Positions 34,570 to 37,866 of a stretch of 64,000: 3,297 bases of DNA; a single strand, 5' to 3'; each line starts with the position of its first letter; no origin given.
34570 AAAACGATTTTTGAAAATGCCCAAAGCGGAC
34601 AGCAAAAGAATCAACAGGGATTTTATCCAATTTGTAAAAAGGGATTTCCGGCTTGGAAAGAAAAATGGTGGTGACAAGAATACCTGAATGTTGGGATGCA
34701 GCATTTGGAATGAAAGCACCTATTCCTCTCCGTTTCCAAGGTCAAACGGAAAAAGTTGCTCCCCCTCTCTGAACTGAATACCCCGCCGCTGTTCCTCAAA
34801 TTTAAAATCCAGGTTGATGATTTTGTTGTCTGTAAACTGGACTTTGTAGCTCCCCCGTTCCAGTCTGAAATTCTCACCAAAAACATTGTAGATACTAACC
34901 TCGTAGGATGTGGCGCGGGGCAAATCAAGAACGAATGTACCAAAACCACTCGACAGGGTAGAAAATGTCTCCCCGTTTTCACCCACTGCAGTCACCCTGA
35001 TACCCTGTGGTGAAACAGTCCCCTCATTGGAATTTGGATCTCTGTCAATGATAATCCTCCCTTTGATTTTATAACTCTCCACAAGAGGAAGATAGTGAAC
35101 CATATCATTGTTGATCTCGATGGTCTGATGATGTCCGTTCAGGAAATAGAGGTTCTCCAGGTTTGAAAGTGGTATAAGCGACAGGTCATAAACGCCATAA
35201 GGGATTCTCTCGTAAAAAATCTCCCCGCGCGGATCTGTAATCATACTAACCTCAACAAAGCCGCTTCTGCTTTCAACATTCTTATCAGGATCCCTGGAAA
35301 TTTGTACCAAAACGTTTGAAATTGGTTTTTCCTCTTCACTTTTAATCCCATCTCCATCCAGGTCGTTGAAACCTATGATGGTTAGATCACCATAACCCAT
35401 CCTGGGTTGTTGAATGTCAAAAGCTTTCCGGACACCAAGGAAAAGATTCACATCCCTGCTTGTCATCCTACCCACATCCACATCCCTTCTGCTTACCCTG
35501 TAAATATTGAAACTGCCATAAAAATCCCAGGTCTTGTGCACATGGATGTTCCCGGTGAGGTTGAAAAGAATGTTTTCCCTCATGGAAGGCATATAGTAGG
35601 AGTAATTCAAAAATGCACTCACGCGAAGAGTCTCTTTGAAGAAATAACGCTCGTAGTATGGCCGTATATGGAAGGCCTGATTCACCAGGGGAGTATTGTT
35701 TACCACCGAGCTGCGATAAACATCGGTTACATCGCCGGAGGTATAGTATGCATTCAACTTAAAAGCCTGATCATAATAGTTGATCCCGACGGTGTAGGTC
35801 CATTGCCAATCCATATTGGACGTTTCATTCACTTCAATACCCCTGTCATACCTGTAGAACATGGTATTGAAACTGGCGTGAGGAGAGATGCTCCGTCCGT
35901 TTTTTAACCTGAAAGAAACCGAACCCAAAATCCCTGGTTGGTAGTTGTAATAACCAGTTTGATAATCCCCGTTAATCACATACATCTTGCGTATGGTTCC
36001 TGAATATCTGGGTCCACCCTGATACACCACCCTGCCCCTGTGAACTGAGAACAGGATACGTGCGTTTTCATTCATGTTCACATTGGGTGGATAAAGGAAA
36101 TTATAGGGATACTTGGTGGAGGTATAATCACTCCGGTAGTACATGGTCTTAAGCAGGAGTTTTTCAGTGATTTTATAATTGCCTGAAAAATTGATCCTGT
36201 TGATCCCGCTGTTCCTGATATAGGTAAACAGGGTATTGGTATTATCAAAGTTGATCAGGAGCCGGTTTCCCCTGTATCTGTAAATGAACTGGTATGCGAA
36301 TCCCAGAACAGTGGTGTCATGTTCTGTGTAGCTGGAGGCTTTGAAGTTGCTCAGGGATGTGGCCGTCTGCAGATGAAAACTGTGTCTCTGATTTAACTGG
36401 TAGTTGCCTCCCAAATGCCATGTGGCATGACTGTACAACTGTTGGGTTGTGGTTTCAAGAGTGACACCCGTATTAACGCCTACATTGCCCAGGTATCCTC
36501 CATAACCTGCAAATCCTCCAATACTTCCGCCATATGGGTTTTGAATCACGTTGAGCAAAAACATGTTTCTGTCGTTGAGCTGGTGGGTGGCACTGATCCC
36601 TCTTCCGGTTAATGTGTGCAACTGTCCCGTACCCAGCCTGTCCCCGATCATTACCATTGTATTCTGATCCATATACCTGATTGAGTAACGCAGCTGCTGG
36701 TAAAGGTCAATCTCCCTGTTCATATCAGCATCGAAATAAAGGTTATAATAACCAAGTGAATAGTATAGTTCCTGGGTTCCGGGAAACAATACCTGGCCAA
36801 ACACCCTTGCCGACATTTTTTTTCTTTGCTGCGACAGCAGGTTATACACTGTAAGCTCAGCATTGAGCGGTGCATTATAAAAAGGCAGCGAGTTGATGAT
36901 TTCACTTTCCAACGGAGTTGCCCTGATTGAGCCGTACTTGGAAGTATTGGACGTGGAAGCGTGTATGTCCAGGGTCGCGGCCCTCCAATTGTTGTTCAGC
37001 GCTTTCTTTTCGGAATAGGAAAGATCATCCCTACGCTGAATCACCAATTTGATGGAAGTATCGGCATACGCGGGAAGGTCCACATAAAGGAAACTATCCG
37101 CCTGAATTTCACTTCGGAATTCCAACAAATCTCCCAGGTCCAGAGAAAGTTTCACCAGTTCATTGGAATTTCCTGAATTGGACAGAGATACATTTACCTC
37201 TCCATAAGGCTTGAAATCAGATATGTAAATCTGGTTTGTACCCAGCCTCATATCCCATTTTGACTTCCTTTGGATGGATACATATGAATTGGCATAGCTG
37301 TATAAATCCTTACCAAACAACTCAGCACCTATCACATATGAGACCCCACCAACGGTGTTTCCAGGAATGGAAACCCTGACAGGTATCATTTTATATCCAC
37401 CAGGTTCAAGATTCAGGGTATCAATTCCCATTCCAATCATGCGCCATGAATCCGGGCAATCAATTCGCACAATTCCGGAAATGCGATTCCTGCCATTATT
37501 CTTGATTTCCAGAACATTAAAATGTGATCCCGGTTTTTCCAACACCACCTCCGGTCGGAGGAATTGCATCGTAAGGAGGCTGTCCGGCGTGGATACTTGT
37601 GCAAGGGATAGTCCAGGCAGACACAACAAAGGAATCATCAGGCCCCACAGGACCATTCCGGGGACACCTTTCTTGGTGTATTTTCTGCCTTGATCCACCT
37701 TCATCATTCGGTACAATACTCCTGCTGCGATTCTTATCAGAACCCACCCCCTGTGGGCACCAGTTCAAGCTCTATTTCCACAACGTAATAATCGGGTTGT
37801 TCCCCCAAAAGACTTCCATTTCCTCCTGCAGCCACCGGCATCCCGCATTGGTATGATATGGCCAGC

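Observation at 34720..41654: Candidate chaperone-usher-like surface-fibre locus built from unrecognised families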

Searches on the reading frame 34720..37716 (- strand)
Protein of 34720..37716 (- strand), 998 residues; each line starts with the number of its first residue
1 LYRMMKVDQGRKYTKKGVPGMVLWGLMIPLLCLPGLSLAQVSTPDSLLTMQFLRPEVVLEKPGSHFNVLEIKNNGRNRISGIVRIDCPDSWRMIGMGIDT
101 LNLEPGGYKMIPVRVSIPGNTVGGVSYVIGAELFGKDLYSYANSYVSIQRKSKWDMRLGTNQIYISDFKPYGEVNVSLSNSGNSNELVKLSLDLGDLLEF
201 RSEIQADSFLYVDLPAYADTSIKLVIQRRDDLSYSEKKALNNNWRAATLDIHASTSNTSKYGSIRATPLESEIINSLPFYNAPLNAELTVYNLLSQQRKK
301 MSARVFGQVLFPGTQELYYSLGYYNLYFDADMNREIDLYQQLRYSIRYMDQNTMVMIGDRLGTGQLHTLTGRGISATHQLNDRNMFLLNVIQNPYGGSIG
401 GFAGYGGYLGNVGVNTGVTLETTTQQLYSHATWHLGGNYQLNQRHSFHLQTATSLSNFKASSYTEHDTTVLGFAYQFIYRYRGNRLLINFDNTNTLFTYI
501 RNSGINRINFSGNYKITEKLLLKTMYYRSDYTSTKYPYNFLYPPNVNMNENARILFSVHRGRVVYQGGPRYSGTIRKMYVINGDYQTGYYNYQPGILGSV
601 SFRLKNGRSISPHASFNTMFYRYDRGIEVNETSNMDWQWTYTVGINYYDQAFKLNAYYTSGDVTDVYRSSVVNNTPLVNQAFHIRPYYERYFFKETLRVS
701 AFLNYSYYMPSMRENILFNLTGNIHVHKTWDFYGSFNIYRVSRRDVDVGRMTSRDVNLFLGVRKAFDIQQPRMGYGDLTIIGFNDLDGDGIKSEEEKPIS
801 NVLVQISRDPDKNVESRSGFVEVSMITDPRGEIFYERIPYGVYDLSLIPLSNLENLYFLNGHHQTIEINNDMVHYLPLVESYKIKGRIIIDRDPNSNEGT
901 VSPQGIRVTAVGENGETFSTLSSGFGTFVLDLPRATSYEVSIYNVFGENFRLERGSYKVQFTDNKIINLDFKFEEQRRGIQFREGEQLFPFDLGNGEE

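Call 3: search_protein_families(library=pfam, proteins=[window:34720-37716:-], max_evalue=1)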
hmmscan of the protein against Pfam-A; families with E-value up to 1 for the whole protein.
window:34720-37716:- (998 aa): 4 families
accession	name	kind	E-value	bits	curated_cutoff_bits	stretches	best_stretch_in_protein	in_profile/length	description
PF17210.9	SdrD_B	-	0.002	18.8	29.7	1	783-847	8-64/112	SdrD B-like domain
PF10633.15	NPCBM_assoc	-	0.012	16.2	24.4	1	69-128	11-70/78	NPCBM-associated, NEW3 domain of alpha-galactosidase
PF13620.12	CarboxypepD_reg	-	0.038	14.8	32.3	0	904-942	15-54/82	Carboxypeptidase regulatory-like domain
PF17802.7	SpaA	-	0.15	12.7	23.1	1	793-846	10-57/91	Prealbumin-like fold domain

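Call 4: search_protein_families(library=ncbifam, proteins=[window:34720-37716:-], max_evalue=1)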
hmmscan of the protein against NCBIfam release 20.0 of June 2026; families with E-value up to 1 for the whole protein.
window:34720-37716:- (998 aa): 1 family
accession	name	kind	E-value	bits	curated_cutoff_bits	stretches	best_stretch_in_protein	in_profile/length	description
TIGR04496.1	rSAM_XyeB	equivalog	0.11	11.2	450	1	560-628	135-202/385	cyclophane-forming radical SAM/SPASM peptide maturase XyeB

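Call 6: search_solved_structures(query=window:34720-37716:-, max_evalue=10, show_alignments=2)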
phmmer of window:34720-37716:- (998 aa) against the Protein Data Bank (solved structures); distinct sequences matched with E-value up to 10: 0.

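Call 7: find_homologous_proteins(query=window:34720-37716:-, max_evalue=0.001)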
Query window:34720-37716:- (998 aa): 57 proteins with E <= 0.001 among 8000 candidates.
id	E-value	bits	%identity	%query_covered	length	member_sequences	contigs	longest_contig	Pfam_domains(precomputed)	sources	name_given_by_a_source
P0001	0.0e+0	2140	94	99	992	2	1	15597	-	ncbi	ncbi:MAG: hypothetical protein V2B15_13215 [Bacteroidota bacterium]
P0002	0.0e+0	1894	82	99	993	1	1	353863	-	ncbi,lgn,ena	-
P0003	0.0e+0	1552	68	98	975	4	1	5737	-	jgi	jgi:hypothetical protein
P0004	0.0e+0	1551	68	97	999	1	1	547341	PF17210.10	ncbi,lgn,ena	-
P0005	0.0e+0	1543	69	96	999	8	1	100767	-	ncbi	-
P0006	0.0e+0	1542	67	97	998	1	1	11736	-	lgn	-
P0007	0.0e+0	1529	67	96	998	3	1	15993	-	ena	-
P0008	0.0e+0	1525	66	100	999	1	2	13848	-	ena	-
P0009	0.0e+0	1523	67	97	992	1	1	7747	-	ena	-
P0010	0.0e+0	1474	64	98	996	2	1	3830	PF17210.10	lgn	-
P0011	0.0e+0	1461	65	96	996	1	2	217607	PF17210.10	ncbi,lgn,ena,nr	ncbi:MAG: hypothetical protein KAR19_01175 [Bacteroidales bacterium]|nr:hypothetical protein [Bacter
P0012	0.0e+0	1459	64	99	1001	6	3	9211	PF13620.13,PF17210.10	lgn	-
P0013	0.0e+0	1459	64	99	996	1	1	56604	PF13620.13,PF17210.10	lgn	-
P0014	0.0e+0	1456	64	96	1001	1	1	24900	-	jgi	jgi:hypothetical protein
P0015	0.0e+0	1454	63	99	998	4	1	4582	-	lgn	-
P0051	0.0e+0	1047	48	96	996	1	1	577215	PF13620.13,PF17210.10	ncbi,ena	-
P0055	3.7e-102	361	27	93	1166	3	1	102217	-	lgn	-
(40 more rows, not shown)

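Call 12: find_encoding_contigs(protein=P0051, flank=8000, max_places=2)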
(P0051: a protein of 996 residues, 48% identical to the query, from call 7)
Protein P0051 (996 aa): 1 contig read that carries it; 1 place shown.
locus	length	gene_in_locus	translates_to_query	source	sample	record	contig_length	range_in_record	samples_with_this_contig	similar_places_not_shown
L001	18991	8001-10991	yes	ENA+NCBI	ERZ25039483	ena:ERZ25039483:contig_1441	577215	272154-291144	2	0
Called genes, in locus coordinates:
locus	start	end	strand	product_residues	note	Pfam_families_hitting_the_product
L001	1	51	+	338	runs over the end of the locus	PF04616:Glyco_hydro_43, PF17851:GH43_C2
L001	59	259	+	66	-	-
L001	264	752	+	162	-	PF00702:Hydrolase, PF13419:HAD_2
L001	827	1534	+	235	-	-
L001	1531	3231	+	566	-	-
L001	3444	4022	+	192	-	PF00881:Nitroreductase (weak)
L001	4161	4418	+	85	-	-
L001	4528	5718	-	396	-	-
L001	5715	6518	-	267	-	PF06280:fn3_5 (faint)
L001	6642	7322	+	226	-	-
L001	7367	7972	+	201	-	-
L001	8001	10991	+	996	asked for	PF13620:CarboxypepD_reg (faint), PF17210:SdrD_B (weak)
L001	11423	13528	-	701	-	PF03572:Peptidase_S41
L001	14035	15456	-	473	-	PF12895:ANAPC3 (faint), PF13431:TPR_17 (faint), PF13432:TPR_16 (faint), PF07719:TPR_2 (faint), PF14559:TPR_19 (weak), PF00515:TPR_1 (weak), PF13414:TPR_11, PF16266:DUF4919, +8 more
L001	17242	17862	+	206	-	PF00884:Sulfatase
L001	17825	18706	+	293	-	PF00884:Sulfatase, PF01663:Phosphodiest (faint), PF16347:SGSH_C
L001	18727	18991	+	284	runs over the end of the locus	PF01261:AP_endonuc_2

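Call 13: find_encoding_contigs(protein=P0055, flank=8000, max_places=2)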
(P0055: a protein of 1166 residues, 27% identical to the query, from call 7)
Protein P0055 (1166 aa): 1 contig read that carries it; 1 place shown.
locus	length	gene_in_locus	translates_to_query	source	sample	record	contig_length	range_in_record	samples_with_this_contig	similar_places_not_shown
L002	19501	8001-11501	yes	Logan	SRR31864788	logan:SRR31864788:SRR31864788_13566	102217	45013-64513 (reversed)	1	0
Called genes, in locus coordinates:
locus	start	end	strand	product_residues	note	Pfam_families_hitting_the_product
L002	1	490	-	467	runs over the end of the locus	PF05970:PIF1, PF13245:AAA_19, PF13604:AAA_30, PF13538:UvrD_C_2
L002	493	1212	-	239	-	PF10108:DNA_pol_B_exo2, PF13482:RNase_H_2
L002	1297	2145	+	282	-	PF13568:OMP_b-brl_2 (weak)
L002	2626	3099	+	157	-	PF13404:HTH_AsnC-type, PF13412:HTH_24, PF01037:AsnC_trans_reg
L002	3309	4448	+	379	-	PF01497:Peripla_BP_2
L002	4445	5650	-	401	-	-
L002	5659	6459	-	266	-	-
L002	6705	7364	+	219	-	-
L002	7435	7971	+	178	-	-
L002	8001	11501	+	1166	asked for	-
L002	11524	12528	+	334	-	PF01032:FecCD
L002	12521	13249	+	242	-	PF02463:SMC_N, PF00005:ABC_tran, PF13304:AAA_21 (weak)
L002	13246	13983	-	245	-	PF01925:TauE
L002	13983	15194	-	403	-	PF03453:MoeA_N, PF00994:MoCF_biosynth, PF03454:MoeA_C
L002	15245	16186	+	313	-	PF01040:UbiA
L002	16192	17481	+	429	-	PF00510:COX3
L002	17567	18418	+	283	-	PF00510:COX3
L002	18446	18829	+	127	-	PF03626:COX4_pro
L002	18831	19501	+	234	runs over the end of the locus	-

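Call 27: predict_structure(alignment_id=A1)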
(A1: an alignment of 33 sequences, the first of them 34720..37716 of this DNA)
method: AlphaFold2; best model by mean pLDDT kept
length: 998 residues; sequences in the alignment: 33
mean_pLDDT: 79.8   pTM: 0.54
mean pLDDT of the five models: 79.8, 79.5, 77.3, 76.5, 75.6
residues with pLDDT >= 90: 282; 70-90: 520; 50-70: 134; < 50: 62
segments of 3 or more residues with pLDDT < 50: 1-21, 32-45, 271-275, 979-998
pLDDT, mean of each block of 10 residues (from residue 1): 29 34 53 39 57 89 90 83 88 84 86 89 88 83 91 88 78 90 90 88 69 89 87 71 83 89 82 48 86 87 89 82 86 72 90 89 73 91 89 81 90 89 82 91 90 86 73 92 94 84 83 94 95 65 82 95 94 88 80 94 89 93 69 77 93 92 73 72 93 86 90 87 86 92 74 86 76 72 74 76 81 64 80 80 78 58 74 74 81 67 83 78 83 77 78 83 75 71 37 33
secondary structure, 60 per line:
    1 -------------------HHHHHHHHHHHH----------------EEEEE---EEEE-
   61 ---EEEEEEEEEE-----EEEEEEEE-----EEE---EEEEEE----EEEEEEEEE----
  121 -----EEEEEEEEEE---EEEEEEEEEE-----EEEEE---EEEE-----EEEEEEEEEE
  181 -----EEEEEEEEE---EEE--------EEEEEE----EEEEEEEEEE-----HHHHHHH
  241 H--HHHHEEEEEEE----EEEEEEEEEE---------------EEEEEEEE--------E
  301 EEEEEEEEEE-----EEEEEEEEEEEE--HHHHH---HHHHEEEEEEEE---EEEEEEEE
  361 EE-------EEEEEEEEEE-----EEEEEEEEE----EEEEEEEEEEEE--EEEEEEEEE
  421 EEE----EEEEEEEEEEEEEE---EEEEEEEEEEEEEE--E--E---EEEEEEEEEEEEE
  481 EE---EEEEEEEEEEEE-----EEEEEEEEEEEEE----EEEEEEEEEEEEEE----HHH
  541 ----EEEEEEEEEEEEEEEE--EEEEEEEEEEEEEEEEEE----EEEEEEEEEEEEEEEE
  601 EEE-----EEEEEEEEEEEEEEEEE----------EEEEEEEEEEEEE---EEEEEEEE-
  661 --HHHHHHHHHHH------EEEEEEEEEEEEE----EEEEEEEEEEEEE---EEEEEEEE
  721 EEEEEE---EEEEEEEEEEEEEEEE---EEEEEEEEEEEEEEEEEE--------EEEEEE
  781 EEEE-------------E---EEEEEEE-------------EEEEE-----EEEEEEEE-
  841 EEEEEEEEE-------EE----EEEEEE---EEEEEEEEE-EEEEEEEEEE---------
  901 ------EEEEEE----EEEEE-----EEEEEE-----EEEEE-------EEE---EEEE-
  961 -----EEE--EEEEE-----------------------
elements in order (helices of 4 or more, strands of 3 or more residues): H20-31 E48-52 E56-59 E64-73 E79-86 E92-94 E98-103 E108-116 E126-135 E139-148 E154-158 E162-165 E171-180 E186-194 E198-200 E209-214 E219-228 H234-241 H244-247 E248-254 E259-268 E284-291 E300-310 E316-327 H330-334 H338-341 E342-349 E353-362 E370-379 E385-393 E398-409 E412-423 E428-441 E445-458 E468-482 E486-497 E503-515 E520-533 E545-560 E563-580 E585-603 E609-625 E636-648 E652-659 H663-673 E680-692 E697-709 E713-726 E730-745 E749-766 E775-784 E802-808 E822-826 E832-839 E841-849 E863-868 E872-880 E882-891 E907-912 E917-921 E927-932 E938-942 E950-952 E956-959 E966-968 E971-975

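Call 30: fold_search(model_id=the predicted structure, library=pdb)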
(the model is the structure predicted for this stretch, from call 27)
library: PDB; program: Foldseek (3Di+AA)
matches with E <= 10: 1130; with E <= 0.001: 259
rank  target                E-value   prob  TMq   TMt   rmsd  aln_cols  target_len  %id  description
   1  9fxb_D                2.6e-11  1.00  0.18  0.24  22.9       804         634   11  Cryo-EM structure of the type 1 pilus assembly platform as part of the FimI-bound chaperone-usher pilus complex (FimDH (released 2025-06-04)
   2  9ijj_h                9.1e-11  1.00  0.10  0.08  44.1      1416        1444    8  In situ structure of the central apparatus in mouse sperm axoneme. (released 2025-06-04)
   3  3rfz_E                1.1e-10  1.00  0.24  0.30  21.1       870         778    9  Crystal structure of the FimD usher bound to its cognate FimC:FimH substrate (released 2011-06-01)
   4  9fy9_D                8.4e-10  1.00  0.25  0.33  19.2       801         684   10  Cryo-EM structure of the type 1 chaperone-usher pilus FimD-tip complex (FimDHGFC) - Conformer 1 (released 2025-06-04)
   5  9bog_D                1.5e-09  1.00  0.25  0.31  20.7       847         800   11  Structural basis for adhesin secretion by the outer-membrane usher in type 1 pili (released 2024-10-09)
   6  6e14_D                3.5e-09  1.00  0.23  0.27  21.8       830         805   10  Handover mechanism of the growing pilus by the bacterial outer membrane usher FimD (released 2018-10-17)
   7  7lhh_C                1.5e-08  1.00  0.18  0.22  39.8       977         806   10  Cryo-EM structure of E. coli P pilus tip assembly intermediate PapC-PapD-PapK-PapG in the second conformation (released 2021-08-11)
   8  9ijj_4G               1.8e-08  1.00  0.11  0.04  140.7      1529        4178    8  In situ structure of the central apparatus in mouse sperm axoneme. (released 2025-06-04)
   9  9ijj_C                2.6e-08  1.00  0.09  0.10  35.8       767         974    8  In situ structure of the central apparatus in mouse sperm axoneme. (released 2025-06-04)
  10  9ijj_4I               5.1e-08  0.99  0.10  0.04  122.1      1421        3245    8  In situ structure of the central apparatus in mouse sperm axoneme. (released 2025-06-04)
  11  7sqc_2A               5.3e-08  1.00  0.10  0.12  52.5       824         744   10  Ciliary C1 central pair apparatus isolated from Chlamydomonas reinhardtii (released 2022-04-13)
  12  4oq1                  9.1e-08  1.00  0.11  0.25  18.4       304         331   14  Structure of the Streptococcal ancillary pilin (released 2014-04-23)
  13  7lhg_C                1.2e-07  1.00  0.19  0.22  24.1       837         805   10  Cryo-EM structure of E. coli P pilus tip assembly intermediate PapC-PapD-PapK-PapG in the first conformation (released 2021-08-11)
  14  9ijj_4H               1.4e-07  0.98  0.10  0.04  151.5      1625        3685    7  In situ structure of the central apparatus in mouse sperm axoneme. (released 2025-06-04)
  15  9ijj_O                1.6e-07  0.99  0.10  0.09  121.0      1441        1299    8  In situ structure of the central apparatus in mouse sperm axoneme. (released 2025-06-04)
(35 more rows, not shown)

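Call 85: search_protein_families(library=pfam, alignment_id=A1, max_evalue=1)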
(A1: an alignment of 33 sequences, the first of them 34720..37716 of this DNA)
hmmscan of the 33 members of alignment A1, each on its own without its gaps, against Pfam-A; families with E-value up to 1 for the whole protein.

A. member 1, window:34720-37716:- (998 aa): 4 families
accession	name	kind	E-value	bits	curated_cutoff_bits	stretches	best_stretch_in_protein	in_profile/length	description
PF17210.9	SdrD_B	-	0.002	18.8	29.7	1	783-847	8-64/112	SdrD B-like domain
PF10633.15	NPCBM_assoc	-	0.012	16.2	24.4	1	69-128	11-70/78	NPCBM-associated, NEW3 domain of alpha-galactosidase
PF13620.12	CarboxypepD_reg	-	0.038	14.8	32.3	0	904-942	15-54/82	Carboxypeptidase regulatory-like domain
PF17802.7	SpaA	-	0.15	12.7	23.1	1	793-846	10-57/91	Prealbumin-like fold domain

B. families by the number of members that match (of 33 scanned): 20 families
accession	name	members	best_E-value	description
PF17210.9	SdrD_B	32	1.1e-10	SdrD B-like domain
PF13620.12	CarboxypepD_reg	32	4.9e-10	Carboxypeptidase regulatory-like domain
PF10633.15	NPCBM_assoc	23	1.2e-05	NPCBM-associated, NEW3 domain of alpha-galactosidase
PF17802.7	SpaA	19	0.00042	Prealbumin-like fold domain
PF11614.14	FixG_C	9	0.00017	IG-like fold at C-terminal of FixG, putative oxidoreductase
PF13715.12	CarbopepD_reg_2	9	0.011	CarboxypepD_reg-like domain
PF10794.15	DUF2606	8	0.00033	Protein of unknown function (DUF2606)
PF17816.7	PDZ_4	5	0.037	PDZ domain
PF13283.12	NfrA_C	2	0.029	Bacteriophage N adsorption protein A C-term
PF07258.19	COMM_domain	2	0.097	COMM domain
PF22898.2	NOMO1-like_1st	2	0.11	BOS complex subunit NOMO1-like, first beta sandwich domain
PF20138.4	DUF6528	1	0.041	Family of unknown function (DUF6528)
PF09887.15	DUF2114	1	0.09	Uncharacterized protein conserved in archaea (DUF2114)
PF11012.13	DUF2850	1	0.14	Protein of unknown function (DUF2850)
PF24892.1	UTP6_C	1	0.17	U3 small nucleolar RNA-associated protein 6 C-terminal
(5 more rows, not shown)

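Call 94: search_protein_families(library=padloc, proteins=[window:34720-37716:-], max_evalue=0.01)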
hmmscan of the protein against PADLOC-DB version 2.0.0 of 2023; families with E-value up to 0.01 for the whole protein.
window:34720-37716:- (998 aa): 0 families
